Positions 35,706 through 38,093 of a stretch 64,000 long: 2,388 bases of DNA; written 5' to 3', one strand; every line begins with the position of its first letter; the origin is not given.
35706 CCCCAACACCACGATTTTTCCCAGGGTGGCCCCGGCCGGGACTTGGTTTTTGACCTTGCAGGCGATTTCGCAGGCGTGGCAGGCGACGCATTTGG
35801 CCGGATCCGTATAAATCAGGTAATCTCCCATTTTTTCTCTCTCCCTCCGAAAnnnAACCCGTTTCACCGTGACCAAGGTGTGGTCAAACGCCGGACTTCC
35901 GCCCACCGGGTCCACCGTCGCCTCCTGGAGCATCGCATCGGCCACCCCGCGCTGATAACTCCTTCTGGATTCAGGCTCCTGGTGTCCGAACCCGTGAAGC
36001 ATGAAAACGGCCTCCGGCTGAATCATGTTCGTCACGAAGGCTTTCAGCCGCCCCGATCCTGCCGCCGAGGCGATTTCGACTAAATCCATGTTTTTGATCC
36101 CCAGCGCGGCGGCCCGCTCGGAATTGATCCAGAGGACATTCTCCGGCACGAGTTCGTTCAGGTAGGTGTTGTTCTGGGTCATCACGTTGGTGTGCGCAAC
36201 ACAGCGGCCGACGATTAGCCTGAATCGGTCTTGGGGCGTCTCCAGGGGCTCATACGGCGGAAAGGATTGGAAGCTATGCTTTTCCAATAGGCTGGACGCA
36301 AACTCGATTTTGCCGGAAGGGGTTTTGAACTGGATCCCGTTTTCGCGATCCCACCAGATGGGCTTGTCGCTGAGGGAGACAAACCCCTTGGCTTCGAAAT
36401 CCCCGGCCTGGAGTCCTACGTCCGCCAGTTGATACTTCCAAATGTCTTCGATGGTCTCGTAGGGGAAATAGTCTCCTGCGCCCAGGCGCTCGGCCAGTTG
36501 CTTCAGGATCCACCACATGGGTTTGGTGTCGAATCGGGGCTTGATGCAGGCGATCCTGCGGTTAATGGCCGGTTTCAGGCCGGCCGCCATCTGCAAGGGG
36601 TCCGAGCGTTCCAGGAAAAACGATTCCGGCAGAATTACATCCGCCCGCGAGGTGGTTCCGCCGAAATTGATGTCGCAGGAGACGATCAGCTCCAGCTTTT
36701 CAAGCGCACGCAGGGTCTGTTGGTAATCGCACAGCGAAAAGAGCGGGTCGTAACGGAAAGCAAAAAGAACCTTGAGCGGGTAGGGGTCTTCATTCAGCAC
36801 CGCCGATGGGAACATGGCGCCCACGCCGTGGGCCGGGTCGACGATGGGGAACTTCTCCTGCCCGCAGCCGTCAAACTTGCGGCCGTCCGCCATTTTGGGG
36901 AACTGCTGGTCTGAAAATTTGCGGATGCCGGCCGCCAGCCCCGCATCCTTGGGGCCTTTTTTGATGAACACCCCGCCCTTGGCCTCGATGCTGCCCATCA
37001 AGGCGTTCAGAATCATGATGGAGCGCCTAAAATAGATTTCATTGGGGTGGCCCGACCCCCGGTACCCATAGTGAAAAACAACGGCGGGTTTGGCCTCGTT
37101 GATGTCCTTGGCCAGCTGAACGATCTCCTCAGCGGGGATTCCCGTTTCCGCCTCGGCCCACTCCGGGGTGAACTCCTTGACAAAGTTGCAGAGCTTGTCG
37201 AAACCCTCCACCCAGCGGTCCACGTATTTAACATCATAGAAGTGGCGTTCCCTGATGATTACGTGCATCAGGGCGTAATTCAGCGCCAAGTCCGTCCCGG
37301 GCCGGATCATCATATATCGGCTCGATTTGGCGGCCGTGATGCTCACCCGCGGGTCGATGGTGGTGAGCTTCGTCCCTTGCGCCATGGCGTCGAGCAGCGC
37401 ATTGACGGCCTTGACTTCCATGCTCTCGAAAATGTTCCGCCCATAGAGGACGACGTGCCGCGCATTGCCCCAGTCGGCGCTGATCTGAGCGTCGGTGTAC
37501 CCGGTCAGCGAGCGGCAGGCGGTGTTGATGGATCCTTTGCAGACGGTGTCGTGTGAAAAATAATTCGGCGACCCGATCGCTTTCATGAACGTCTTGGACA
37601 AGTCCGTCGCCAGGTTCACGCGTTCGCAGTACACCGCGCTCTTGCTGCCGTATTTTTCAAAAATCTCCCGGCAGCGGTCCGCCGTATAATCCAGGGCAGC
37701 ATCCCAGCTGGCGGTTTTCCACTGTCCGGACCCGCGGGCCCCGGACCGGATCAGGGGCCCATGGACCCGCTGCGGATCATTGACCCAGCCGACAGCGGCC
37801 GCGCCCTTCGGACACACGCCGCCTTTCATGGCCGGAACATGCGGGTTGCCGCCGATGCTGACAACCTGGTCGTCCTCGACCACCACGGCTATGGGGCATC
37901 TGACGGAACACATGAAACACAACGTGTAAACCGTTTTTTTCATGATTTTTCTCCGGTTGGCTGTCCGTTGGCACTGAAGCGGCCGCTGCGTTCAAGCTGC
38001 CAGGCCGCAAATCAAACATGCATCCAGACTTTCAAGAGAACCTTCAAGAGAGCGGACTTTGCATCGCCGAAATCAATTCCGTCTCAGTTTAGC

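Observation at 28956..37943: A cytoplasmic Mo/W-bisPGD oxidoreductase and four-cluster ferredoxin are translationally coupled to rnfCDGEAB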

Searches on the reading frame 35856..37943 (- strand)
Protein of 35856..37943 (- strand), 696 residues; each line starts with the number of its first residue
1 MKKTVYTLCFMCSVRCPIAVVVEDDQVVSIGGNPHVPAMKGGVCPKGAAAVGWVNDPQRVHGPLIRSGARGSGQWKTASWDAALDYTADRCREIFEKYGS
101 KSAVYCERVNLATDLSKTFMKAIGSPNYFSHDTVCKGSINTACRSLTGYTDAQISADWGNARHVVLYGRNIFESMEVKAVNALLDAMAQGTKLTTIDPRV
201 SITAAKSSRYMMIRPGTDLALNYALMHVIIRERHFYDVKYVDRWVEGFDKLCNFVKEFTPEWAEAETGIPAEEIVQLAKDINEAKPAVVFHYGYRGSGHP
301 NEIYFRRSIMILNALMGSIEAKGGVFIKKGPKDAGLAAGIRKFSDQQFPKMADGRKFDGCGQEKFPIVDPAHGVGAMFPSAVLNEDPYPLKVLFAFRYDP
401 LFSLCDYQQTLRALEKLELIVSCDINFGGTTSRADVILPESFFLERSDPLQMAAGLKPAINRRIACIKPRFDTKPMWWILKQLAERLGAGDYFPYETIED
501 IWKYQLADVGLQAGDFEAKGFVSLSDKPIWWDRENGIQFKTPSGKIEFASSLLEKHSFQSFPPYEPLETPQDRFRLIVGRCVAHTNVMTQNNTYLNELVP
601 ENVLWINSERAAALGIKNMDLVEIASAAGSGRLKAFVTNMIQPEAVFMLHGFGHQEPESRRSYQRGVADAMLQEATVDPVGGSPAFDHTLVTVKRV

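Call 7: search_protein_families(library=pfam, proteins=[window:35856-37943:-])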
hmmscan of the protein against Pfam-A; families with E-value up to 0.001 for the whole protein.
window:35856-37943:- (696 aa): 3 families
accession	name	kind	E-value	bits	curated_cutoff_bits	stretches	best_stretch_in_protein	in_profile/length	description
PF00384.28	Molybdopterin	-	1.7e-36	126.4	24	1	59-486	1-353/353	Molybdopterin oxidoreductase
PF01568.27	Molydop_binding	-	9.7e-21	74.3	26.8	1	574-689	1-109/110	Molydopterin dinucleotide binding domain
PF04879.21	Molybdop_Fe4S4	-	2.4e-12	47.1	22.7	1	3-55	2-54/55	Molybdopterin oxidoreductase Fe4S4 domain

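Call 8: search_protein_families(library=ncbifam, proteins=[window:35856-37943:-], max_evalue=0.00001)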
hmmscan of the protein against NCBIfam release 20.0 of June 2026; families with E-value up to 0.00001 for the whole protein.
window:35856-37943:- (696 aa): 26 families (the best 25 are shown)
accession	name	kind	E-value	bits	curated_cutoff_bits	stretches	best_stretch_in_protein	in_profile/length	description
NF012032.0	PRK15488.1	equivalog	4.2e-165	550.8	694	2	2-529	41-568/759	thiosulfate reductase PhsA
TIGR01591.1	Fdh-alpha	equivalog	2.5e-84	283.6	666.25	1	7-649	1-640/672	formate dehydrogenase subunit alpha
TIGR02166.1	dmsA_ynfE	subfamily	6.7e-60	203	777.7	2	3-325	43-397/794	DMSO/selenate family reductase complex A subunit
NF047855.1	AssmNtatRedNasC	equivalog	2.7e-47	161.5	1100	2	2-290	18-308/708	assimilatory nitrate reductase catalytic subunit NasC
NF041714.1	arsenate_red_ArrA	equivalog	1.1e-46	159.5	1600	2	5-235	51-287/848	arsenate respiratory reductase molybdopterin-containing subunit ArrA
NF041783.2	mnquin_red_QrcB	equivalog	1.6e-46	158.8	440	2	3-325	51-365/695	menaquinone reductase molybdopterin-binding-like subunit QrcB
TIGR03479.1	DMSO_red_II_alp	subfamily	1.1e-43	149.5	984.75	2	7-241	61-303/913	molybdopterin-dependent oxidoreductase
NF041884.1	selenate_YnfF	exception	4.2e-40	137.4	1650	1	3-325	44-397/798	selenate/tellurate reductase subunit YnfF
NF041885.1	selenate_YnfE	exception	6.7e-40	136.6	1675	1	3-324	47-403/805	selenate/tellurate reductase subunit YnfE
NF011566.1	PRK14990.1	exception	7.9e-37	126.7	1600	2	3-250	57-324/814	dimethylsulfoxide reductase subunit A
TIGR00509.1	bisC_fam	subfamily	5.5e-35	120.8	1017.55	1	67-692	63-750/772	molybdopterin guanine dinucleotide-containing S/N-oxide reductase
TIGR01553.1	formate-DH-alph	equivalog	2.8e-29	101.5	814.2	1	6-244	46-303/1009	formate dehydrogenase-N subunit alpha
NF041513.1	formate_DH_Act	exception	1.8e-28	98.9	1400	1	4-242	42-292/1067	formate dehydrogenase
NF011567.1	PRK14991.1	equivalog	3.8e-26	91.1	1750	1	248-444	460-679/1022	tetrathionate reductase subunit TtrA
TIGR02164.1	torA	equivalog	1.3e-22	79.8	1465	1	191-571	254-636/824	trimethylamine-N-oxide reductase TorA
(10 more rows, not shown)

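Call 9: search_solved_structures(query=window:35856-37943:-, max_evalue=0.00001)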
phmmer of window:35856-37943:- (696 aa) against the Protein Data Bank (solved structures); distinct sequences matched with E-value up to 0.00001: 54.
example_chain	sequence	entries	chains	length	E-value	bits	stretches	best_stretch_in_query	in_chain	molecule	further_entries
2vpw_A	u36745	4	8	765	6.1e-110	371.9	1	3-686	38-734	THIOSULFATE REDUCTASE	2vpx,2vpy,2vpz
2e7z_A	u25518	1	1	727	1.9e-54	188.5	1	6-673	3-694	Acetylene hydratase Ahy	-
7qv7_S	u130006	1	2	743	1e-47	166.2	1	4-650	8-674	Hydrogen dependent carbon dioxide reductase subunit FdhF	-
7bkb_D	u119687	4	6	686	1.5e-46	162.4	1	3-652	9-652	Formate dehydrogenase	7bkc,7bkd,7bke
9t1s_L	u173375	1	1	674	1.6e-43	152.4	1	5-653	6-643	formate dehydrogenase (coenzyme F420)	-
6cz7_A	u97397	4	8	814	9.4e-40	139.9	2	6-248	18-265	ArrA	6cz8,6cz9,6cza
1aa6_A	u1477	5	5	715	1.1e-39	139.7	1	3-650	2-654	FORMATE DEHYDROGENASE H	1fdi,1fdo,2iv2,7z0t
5e7o_A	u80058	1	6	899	3.6e-35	124.8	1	18-238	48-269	DMSO reductase family type II enzyme, molybdopterin subunit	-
4ydd_A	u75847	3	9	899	6.2e-35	124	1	18-238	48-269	DMSO reductase family type II enzyme, molybdopterin subunit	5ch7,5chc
9vap_A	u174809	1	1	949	1e-33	120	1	6-330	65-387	Formate dehydrogenase molybdopterin-binding subunit FdhA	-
7vw6_A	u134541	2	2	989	6.2e-33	117.4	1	4-634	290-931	Formate dehydrogenase | Tungsten-containing formate dehydrogenase alpha subunit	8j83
7e5z_A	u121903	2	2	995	6.3e-33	117.4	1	4-634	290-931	Formate dehydrogenase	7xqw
6tg9_A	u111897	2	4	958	1.4e-32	116.2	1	3-653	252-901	Formate dehydrogenase subunit alpha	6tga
8rqz_C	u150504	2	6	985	8.9e-31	110.3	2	2-286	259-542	Probable oxidoreductase YjgC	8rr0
9gzq_A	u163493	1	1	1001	9.5e-31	110.2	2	2-286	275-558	Probable oxidoreductase YjgC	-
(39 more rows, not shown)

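Call 10: find_homologous_proteins(query=window:35856-37943:-, max_evalue=1e-30)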
Query window:35856-37943:- (696 aa): 2172 proteins with E <= 1e-30 among 8000 candidates; the best 120 are listed.
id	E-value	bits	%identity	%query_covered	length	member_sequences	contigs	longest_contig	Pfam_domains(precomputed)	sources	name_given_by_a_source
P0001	0.0e+0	1564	95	100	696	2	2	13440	PF00384.28,PF01568.28,PF04879.22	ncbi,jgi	jgi:thiosulfate reductase/polysulfide reductase chain A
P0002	0.0e+0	1524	92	100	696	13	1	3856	PF00384.28,PF01568.28,PF04879.22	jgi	-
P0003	0.0e+0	1426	86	100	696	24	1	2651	PF00384.28,PF01568.28,PF04879.22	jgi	-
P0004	0.0e+0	1314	78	100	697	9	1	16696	PF00384.28,PF01568.28,PF04879.22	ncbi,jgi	-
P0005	0.0e+0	1312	78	100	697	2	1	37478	PF00384.28,PF01568.28,PF04879.22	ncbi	ncbi:MAG: molybdopterin-dependent oxidoreductase [Desulfatirhabdiaceae bacterium]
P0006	0.0e+0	1310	79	100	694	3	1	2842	PF00384.28,PF01568.28,PF04879.22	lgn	-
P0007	0.0e+0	1306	79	100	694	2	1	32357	PF00384.28,PF01568.28,PF04879.22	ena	-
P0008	0.0e+0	1273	75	100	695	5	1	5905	PF00384.28,PF01568.28,PF04879.22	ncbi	-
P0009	0.0e+0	1254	75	100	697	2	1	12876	PF00384.28,PF01568.28,PF04879.22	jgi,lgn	jgi:thiosulfate reductase/polysulfide reductase chain A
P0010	0.0e+0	1239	74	100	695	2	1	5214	PF00384.28,PF01568.28,PF04879.22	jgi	-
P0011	0.0e+0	1222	73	100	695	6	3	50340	PF00384.28,PF01568.28,PF04879.22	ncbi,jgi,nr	ncbi:MAG: molybdopterin-dependent oxidoreductase [Deltaproteobacteria bacterium]|nr:molybdopterin-de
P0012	0.0e+0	1208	72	100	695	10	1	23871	PF00384.28,PF01568.28,PF04879.22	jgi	-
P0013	0.0e+0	1190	71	100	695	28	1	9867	PF00384.28,PF01568.28,PF04879.22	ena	-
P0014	0.0e+0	1187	71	100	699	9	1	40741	PF00384.28,PF01568.28,PF04879.22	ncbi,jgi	-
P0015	0.0e+0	1187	72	100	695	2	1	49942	PF00384.28,PF01568.28,PF04879.22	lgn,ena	-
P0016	0.0e+0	1185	71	100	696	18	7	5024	PF00384.28,PF01568.28,PF04879.22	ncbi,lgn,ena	-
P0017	0.0e+0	1180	71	100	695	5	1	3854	PF00384.28,PF01568.28,PF04879.22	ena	-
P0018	0.0e+0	1179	70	100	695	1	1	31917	PF00384.28,PF01568.28,PF04879.22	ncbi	-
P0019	0.0e+0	1178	70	100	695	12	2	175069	PF00384.28,PF01568.28,PF04879.22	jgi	jgi:thiosulfate reductase / polysulfide reductase chain A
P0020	0.0e+0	1175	70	100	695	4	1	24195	PF00384.28,PF01568.28,PF04879.22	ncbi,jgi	ncbi:MAG: molybdopterin-dependent oxidoreductase [Desulfobacteraceae bacterium]|jgi:thiosulfate redu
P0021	0.0e+0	1170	70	100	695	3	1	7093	PF00384.28,PF01568.28,PF04879.22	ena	-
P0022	0.0e+0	1169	70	100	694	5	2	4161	PF00384.28,PF01568.28,PF04879.22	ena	-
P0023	0.0e+0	1169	69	100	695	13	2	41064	PF00384.28,PF01568.28,PF04879.22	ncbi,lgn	-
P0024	0.0e+0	1164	71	100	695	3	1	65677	PF00384.28,PF01568.28,PF04879.22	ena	-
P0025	0.0e+0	1163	69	100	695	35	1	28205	PF00384.28,PF01568.28,PF04879.22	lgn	-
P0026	0.0e+0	1161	69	100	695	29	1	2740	PF00384.28,PF01568.28,PF04879.22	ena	-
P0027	0.0e+0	1160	69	100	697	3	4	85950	PF00384.28,PF01568.28,PF04879.22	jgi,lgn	-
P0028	0.0e+0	1152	69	100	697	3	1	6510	PF00384.28,PF01568.28,PF04879.22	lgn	-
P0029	0.0e+0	1147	68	100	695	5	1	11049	PF00384.28,PF01568.28,PF04879.22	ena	-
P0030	0.0e+0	1112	91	75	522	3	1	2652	PF00384.28,PF01568.28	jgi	jgi:thiosulfate reductase/polysulfide reductase chain A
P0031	4.5e-298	1009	62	100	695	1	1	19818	PF00384.28,PF01568.28,PF04879.22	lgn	-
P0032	1.1e-291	988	61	100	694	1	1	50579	PF00384.28,PF01568.28,PF04879.22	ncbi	-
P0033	9.1e-290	981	61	100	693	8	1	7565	PF00384.28,PF01568.28,PF04879.22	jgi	-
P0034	2.5e-289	980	61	100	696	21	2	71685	PF00384.28,PF01568.28,PF04879.22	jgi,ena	-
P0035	2.1e-288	977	60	100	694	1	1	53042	PF00384.28,PF01568.28,PF04879.22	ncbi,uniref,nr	ncbi:thiosulfate reductase/polysulfide reductase chain A [Desulfofundulus luciae]|uniref:Thiosulfate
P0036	4.4e-288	976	60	100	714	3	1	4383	PF00384.28,PF01568.28,PF04879.22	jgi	jgi:thiosulfate reductase / polysulfide reductase chain A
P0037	7.9e-288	975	60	100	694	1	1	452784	PF00384.28,PF01568.28,PF04879.22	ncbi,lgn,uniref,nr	ncbi:molybdopterin-dependent oxidoreductase [Desulfofundulus sp. TPOSR]|uniref:molybdopterin-depende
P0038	1.4e-287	974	61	100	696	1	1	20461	PF00384.28,PF01568.28,PF04879.22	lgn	-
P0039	3.9e-287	973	60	100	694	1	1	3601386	PF00384.28,PF01568.28,PF04879.22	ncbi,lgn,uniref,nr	ncbi:Nitrate reductase [Desulfofundulus kuznetsovii DSM 6115]|uniref:Nitrate reductase n=1 Tax=Desul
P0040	8.5e-286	968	60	100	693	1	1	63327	PF00384.28,PF01568.28,PF04879.22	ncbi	-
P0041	3.5e-285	966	61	100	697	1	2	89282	PF00384.28,PF01568.28,PF04879.22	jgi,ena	jgi:thiosulfate reductase/polysulfide reductase chain A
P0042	5.0e-285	966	59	100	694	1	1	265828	PF00384.28,PF01568.28,PF04879.22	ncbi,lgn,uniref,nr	ncbi:molybdopterin-dependent oxidoreductase [Desulfofundulus thermosubterraneus]|uniref:Thiosulfate 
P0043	5.5e-285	965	60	100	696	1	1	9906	PF00384.28,PF01568.28,PF04879.22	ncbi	-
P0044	6.6e-285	965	60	100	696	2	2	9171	PF00384.28,PF01568.28,PF04879.22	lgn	-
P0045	1.5e-284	964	60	100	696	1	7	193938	PF00384.28,PF01568.28,PF04879.22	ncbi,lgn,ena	-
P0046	2.3e-284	963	60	100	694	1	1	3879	PF00384.28,PF01568.28,PF04879.22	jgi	-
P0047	4.1e-284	963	59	100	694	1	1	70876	PF00384.28,PF01568.28,PF04879.22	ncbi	-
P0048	9.5e-284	961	59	100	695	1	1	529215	PF00384.28,PF01568.28,PF04879.22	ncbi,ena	-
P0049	1.2e-283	961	59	100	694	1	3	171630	PF00384.28,PF01568.28,PF04879.22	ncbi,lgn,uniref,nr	ncbi:thiosulfate reductase / polysulfide reductase chain A [Desulfofundulus australicus DSM 11792]|u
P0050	1.2e-283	961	59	100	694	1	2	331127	PF00384.28,PF01568.28,PF04879.22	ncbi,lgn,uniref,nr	ncbi:molybdopterin-dependent oxidoreductase [Desulfofundulus thermocisternus]|uniref:molybdopterin-d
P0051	1.9e-283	960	60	100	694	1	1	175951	PF00384.28,PF01568.28,PF04879.22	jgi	-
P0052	1.9e-283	960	60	100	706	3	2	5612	PF00384.28,PF01568.28,PF04879.22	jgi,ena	-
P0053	4.9e-283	959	60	100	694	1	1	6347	PF00384.28,PF01568.28,PF04879.22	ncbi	-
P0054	6.8e-283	959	59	100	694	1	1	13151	PF00384.28,PF01568.28,PF04879.22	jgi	-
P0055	9.9e-283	958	59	100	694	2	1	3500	PF00384.28,PF01568.28,PF04879.22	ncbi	-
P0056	2.2e-282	957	59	100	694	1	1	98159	PF00384.28,PF01568.28,PF04879.22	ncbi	-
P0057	2.4e-282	957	60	100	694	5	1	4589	PF00384.28,PF01568.28,PF04879.22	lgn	-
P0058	2.9e-282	956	58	100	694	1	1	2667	PF00384.28,PF01568.28,PF04879.22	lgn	-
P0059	3.2e-282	956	60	100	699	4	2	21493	PF00384.28,PF01568.28,PF04879.22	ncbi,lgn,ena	-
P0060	3.8e-282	956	59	100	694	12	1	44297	PF00384.28,PF01568.28,PF04879.22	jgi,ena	jgi:thiosulfate reductase/polysulfide reductase chain A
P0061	4.0e-282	956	58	100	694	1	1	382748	PF00384.28,PF01568.28,PF04879.22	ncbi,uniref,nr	ncbi:molybdopterin-dependent oxidoreductase [Desulfofundulus thermocisternus]|uniref:molybdopterin-d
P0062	4.9e-282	956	59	100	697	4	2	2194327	PF00384.28,PF01568.28,PF04879.22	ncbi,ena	ncbi:MAG: molybdopterin-dependent oxidoreductase [Desulfobaccales bacterium]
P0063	6.1e-282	955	59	100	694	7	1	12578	PF00384.28,PF01568.28,PF04879.22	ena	-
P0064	7.5e-282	955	59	100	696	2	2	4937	PF00384.28,PF01568.28,PF04879.22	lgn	-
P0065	7.6e-282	955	58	100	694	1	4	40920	PF00384.28,PF01568.28,PF04879.22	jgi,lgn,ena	-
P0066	8.7e-282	955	59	100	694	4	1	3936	PF00384.28,PF01568.28,PF04879.22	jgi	jgi:thiosulfate reductase/polysulfide reductase chain A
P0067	1.0e-281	955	58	100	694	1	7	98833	PF00384.28,PF01568.28,PF04879.22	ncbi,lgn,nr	ncbi:MAG: thiosulfate reductase / polysulfide reductase chain [Thermoanaerobacter sp.]|nr:thiosulfat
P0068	1.4e-281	954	59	100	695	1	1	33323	PF00384.28,PF01568.28,PF04879.22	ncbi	ncbi:MAG: molybdopterin-dependent oxidoreductase [Syntrophobacteraceae bacterium]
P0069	1.6e-281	954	60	100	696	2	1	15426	PF00384.28,PF01568.28,PF04879.22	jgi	jgi:thiosulfate reductase/polysulfide reductase chain A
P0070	1.7e-281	954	59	100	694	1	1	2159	PF00384.28,PF01568.28,PF04879.22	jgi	jgi:thiosulfate reductase/polysulfide reductase chain A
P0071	2.1e-281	954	60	100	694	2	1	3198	PF00384.28,PF01568.28,PF04879.22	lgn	-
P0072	2.2e-281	954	58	100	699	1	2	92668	PF00384.28,PF01568.28,PF04879.22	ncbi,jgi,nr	ncbi:MAG: molybdopterin-dependent oxidoreductase [Deltaproteobacteria bacterium]|nr:molybdopterin-de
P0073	2.6e-281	953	59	100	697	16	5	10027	PF00384.28,PF01568.28,PF04879.22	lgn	-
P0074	2.7e-281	953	60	100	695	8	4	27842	PF00384.28,PF01568.28,PF04879.22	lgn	-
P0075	4.8e-281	952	60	100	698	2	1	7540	PF00384.28,PF01568.28,PF04879.22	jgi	-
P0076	8.9e-281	952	60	100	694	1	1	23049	PF00384.28,PF01568.28,PF04879.22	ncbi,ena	-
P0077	1.0e-280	951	60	100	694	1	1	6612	PF00384.28,PF01568.28,PF04879.22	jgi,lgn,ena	-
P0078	1.5e-280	951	58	100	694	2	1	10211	PF00384.28,PF01568.28,PF04879.22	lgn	-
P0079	1.5e-280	951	57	100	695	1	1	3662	PF00384.28,PF01568.28,PF04879.22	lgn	-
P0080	1.5e-280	951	58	100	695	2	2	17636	PF00384.28,PF01568.28,PF04879.22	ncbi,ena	-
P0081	1.6e-280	951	59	100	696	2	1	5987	PF00384.28,PF01568.28,PF04879.22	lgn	-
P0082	1.6e-280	951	59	100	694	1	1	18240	PF00384.28,PF01568.28,PF04879.22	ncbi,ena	-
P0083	2.0e-280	950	58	100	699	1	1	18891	PF00384.28,PF01568.28,PF04879.22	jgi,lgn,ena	-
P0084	2.6e-280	950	59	100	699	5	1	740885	PF00384.28,PF01568.28,PF04879.22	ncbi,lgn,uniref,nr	ncbi:molybdopterin-dependent oxidoreductase [Thermodesulforhabdus norvegica]|uniref:Thiosulfate redu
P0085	3.1e-280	950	59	100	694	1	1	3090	PF00384.28,PF01568.28,PF04879.22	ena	-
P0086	5.5e-280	949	59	100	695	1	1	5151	PF00384.28,PF01568.28,PF04879.22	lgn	-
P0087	6.2e-280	949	59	100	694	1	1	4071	PF00384.28,PF01568.28,PF04879.22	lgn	-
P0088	6.6e-280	949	60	100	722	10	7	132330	PF00384.28,PF01568.28,PF04879.22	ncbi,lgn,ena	-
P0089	7.4e-280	948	58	100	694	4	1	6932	PF00384.28,PF01568.28,PF04879.22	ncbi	-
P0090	8.2e-280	948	58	100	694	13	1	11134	PF00384.28,PF01568.28,PF04879.22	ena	-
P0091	8.2e-280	948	60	100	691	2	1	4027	PF00384.28,PF01568.28,PF04879.22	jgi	jgi:thiosulfate reductase/polysulfide reductase chain A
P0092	1.0e-279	948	59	100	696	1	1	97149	PF00384.28,PF01568.28,PF04879.22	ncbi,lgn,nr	ncbi:MAG: molybdopterin-dependent oxidoreductase [Deltaproteobacteria bacterium]|nr:molybdopterin-de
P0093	1.5e-279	948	59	100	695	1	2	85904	PF00384.28,PF01568.28,PF04879.22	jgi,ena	jgi:thiosulfate reductase/polysulfide reductase chain A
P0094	1.6e-279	947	59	100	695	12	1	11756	PF00384.28,PF01568.28,PF04879.22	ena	-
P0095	1.9e-279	947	58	100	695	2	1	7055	PF00384.28,PF01568.28,PF04879.22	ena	-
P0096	2.1e-279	947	60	99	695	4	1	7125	PF00384.28,PF01568.28,PF04879.22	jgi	jgi:thiosulfate reductase / polysulfide reductase chain A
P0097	2.2e-279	947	59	100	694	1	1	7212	PF00384.28,PF01568.28,PF04879.22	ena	-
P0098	2.2e-279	947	59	100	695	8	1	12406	PF00384.28,PF01568.28,PF04879.22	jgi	jgi:thiosulfate reductase/polysulfide reductase chain A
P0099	2.6e-279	947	58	100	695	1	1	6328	PF00384.28,PF01568.28,PF04879.22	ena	-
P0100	2.8e-279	947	59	100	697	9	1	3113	PF00384.28,PF01568.28,PF04879.22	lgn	-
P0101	2.8e-279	947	59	100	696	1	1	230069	PF00384.28,PF01568.28,PF04879.22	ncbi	-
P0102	2.8e-279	947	59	100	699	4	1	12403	PF00384.28,PF01568.28,PF04879.22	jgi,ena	-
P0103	3.2e-279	946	59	100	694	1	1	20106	PF00384.28,PF01568.28,PF04879.22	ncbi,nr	ncbi:MAG: molybdopterin-dependent oxidoreductase [Desulfobacterales bacterium]|nr:molybdopterin-depe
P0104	3.3e-279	946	59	100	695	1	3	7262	PF00384.28,PF01568.28,PF04879.22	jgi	jgi:thiosulfate reductase/polysulfide reductase chain A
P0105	3.8e-279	946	60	100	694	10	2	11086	PF00384.28,PF01568.28,PF04879.22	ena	-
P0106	4.0e-279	946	59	100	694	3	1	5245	PF00384.28,PF01568.28,PF04879.22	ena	-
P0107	4.1e-279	946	59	100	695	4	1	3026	PF00384.28,PF01568.28,PF04879.22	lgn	-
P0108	5.9e-279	946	59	100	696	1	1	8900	PF00384.28,PF01568.28,PF04879.22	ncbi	-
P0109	6.1e-279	945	60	100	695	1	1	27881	PF00384.28,PF01568.28,PF04879.22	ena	-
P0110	7.1e-279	945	59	100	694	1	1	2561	PF00384.28,PF01568.28,PF04879.22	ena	-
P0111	7.1e-279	945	60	100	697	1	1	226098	PF00384.28,PF01568.28,PF04879.22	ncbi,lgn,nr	ncbi:MAG: molybdopterin-dependent oxidoreductase [Deltaproteobacteria bacterium]|nr:molybdopterin-de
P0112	7.2e-279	945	60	99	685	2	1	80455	PF00384.28,PF01568.28,PF04879.22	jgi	jgi:thiosulfate reductase/polysulfide reductase chain A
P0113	8.4e-279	945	59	100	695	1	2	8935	PF00384.28,PF01568.28,PF04879.22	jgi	jgi:thiosulfate reductase/polysulfide reductase chain A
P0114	9.9e-279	945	59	100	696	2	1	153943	PF00384.28,PF01568.28,PF04879.22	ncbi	ncbi:molybdopterin-dependent oxidoreductase [Desulfovulcanus sp.]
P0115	1.3e-278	944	59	100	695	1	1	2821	PF00384.28,PF01568.28,PF04879.22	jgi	jgi:thiosulfate reductase / polysulfide reductase chain A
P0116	1.3e-278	944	59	100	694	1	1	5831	PF00384.28,PF01568.28,PF04879.22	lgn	-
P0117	1.6e-278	944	59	100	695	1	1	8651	PF00384.28,PF01568.28,PF04879.22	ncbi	-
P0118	1.7e-278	944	59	100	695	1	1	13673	PF00384.28,PF01568.28,PF04879.22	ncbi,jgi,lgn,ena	-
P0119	1.7e-278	944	59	100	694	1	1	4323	PF00384.28,PF01568.28,PF04879.22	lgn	-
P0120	1.9e-278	944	60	100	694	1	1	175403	PF00384.28,PF01568.28,PF04879.22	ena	-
